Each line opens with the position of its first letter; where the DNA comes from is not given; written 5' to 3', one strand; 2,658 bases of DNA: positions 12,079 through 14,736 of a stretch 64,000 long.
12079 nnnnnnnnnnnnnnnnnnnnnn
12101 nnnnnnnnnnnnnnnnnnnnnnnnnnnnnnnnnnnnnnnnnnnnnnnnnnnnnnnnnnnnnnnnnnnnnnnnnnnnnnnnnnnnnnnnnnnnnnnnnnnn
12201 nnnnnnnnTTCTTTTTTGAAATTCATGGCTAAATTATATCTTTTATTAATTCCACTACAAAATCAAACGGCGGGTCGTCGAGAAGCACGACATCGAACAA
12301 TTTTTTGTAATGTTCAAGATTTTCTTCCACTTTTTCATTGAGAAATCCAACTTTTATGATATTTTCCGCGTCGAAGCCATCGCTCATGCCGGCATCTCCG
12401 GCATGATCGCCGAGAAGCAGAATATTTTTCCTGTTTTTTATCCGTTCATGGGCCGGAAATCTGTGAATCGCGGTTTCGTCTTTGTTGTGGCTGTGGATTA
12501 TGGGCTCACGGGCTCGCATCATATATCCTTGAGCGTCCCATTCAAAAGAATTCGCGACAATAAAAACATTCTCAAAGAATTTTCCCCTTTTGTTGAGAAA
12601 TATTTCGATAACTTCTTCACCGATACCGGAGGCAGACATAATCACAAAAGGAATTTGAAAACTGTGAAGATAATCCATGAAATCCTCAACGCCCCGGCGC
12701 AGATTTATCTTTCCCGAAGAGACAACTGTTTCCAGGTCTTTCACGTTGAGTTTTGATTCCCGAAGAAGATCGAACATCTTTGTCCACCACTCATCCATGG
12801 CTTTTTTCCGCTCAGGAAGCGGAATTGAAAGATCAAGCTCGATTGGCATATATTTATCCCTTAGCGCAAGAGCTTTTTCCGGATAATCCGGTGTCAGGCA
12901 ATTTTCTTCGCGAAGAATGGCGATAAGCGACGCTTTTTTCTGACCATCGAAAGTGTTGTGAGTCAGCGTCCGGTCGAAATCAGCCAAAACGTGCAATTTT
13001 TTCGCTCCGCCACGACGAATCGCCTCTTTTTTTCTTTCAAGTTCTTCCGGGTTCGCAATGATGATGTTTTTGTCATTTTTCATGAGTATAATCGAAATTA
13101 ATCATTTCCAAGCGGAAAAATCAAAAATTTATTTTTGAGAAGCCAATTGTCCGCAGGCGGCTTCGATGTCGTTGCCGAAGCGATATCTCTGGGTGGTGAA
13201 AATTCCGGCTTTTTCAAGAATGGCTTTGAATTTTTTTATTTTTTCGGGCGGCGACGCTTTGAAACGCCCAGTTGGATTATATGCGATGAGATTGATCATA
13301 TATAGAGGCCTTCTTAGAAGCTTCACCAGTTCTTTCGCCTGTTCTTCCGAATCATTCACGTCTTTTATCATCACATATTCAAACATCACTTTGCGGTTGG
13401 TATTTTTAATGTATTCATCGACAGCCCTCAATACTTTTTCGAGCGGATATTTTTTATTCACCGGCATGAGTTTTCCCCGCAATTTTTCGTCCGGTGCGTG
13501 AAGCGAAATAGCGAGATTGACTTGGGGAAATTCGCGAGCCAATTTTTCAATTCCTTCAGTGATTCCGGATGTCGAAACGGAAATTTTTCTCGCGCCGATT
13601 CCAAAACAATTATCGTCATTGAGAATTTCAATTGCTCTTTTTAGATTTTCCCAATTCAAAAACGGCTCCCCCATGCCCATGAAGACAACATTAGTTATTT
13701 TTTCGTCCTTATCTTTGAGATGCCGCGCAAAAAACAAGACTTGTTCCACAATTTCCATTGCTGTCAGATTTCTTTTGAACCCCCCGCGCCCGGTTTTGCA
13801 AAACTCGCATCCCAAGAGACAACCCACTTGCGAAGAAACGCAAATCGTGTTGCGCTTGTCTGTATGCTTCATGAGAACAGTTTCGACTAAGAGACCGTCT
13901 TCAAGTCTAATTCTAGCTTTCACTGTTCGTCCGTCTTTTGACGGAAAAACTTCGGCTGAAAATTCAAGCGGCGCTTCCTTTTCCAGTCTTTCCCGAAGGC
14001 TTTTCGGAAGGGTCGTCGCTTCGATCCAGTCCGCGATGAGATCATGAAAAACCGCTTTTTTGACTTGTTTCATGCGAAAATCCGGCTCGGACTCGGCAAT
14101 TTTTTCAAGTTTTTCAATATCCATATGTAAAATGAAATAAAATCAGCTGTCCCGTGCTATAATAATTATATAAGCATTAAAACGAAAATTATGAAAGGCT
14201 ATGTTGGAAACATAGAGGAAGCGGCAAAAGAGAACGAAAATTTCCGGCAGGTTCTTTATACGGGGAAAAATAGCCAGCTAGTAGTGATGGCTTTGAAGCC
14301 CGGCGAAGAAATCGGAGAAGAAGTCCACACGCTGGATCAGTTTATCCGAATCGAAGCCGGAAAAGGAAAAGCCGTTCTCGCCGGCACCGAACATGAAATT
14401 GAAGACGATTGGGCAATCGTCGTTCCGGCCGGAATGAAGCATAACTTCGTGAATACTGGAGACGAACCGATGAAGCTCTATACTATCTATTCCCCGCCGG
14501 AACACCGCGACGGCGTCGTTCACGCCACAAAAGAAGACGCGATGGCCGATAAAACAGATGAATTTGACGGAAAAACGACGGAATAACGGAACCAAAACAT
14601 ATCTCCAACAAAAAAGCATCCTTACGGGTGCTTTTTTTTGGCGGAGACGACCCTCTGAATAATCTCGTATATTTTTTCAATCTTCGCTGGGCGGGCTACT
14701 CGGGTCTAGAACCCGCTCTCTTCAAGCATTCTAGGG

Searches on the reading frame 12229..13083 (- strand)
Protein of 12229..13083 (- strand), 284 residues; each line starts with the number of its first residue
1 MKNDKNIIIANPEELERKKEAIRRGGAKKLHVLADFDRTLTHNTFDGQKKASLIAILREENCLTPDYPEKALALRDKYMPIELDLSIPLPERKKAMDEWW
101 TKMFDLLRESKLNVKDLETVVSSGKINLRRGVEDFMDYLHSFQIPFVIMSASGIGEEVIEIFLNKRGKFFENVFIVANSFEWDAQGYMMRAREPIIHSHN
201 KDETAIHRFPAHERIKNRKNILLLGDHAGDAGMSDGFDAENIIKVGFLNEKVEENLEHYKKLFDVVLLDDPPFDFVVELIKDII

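Call 87: search_protein_families(library=pfam, proteins=[window:12229-13083:-], max_evalue=0.00001)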
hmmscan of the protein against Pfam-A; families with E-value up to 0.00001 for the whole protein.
window:12229-13083:- (284 aa): 1 family
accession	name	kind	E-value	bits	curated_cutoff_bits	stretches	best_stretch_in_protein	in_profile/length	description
PF05822.18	UMPH-1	-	3.9e-66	223.5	23.7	1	39-283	2-245/246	Pyrimidine 5'-nucleotidase (UMPH-1)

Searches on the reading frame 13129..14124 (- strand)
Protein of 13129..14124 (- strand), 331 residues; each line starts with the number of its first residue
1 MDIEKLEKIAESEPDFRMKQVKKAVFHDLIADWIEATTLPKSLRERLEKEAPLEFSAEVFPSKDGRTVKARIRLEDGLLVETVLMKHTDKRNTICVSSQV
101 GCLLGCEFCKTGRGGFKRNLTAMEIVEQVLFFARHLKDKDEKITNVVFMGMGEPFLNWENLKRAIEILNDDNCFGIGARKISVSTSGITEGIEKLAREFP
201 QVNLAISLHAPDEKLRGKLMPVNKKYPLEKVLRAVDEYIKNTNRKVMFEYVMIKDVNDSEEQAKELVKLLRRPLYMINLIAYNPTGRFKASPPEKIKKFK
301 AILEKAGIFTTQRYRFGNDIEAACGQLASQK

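Call 87: search_protein_families(library=pfam, proteins=[window:13129-14124:-], max_evalue=0.00001)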
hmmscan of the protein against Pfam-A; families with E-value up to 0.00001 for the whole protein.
window:13129-14124:- (331 aa): 1 family
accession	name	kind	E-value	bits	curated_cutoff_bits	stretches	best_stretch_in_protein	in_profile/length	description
PF04055.27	Radical_SAM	-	1.3e-20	74.7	29.5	1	97-266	2-165/166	Radical SAM superfamily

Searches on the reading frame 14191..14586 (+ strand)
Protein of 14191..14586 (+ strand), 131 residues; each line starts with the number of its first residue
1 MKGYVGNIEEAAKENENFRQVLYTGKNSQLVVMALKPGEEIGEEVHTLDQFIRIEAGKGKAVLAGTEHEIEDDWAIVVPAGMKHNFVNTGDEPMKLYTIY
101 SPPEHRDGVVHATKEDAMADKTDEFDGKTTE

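Call 87: search_protein_families(library=pfam, proteins=[window:14191-14586:+], max_evalue=0.00001)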
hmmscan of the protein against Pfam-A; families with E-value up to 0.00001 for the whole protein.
window:14191-14586:+ (131 aa): 1 family
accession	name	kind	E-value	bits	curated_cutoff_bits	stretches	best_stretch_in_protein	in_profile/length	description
PF07883.17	Cupin_2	-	4.4e-15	55.6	27.2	1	32-100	2-70/70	Cupin domain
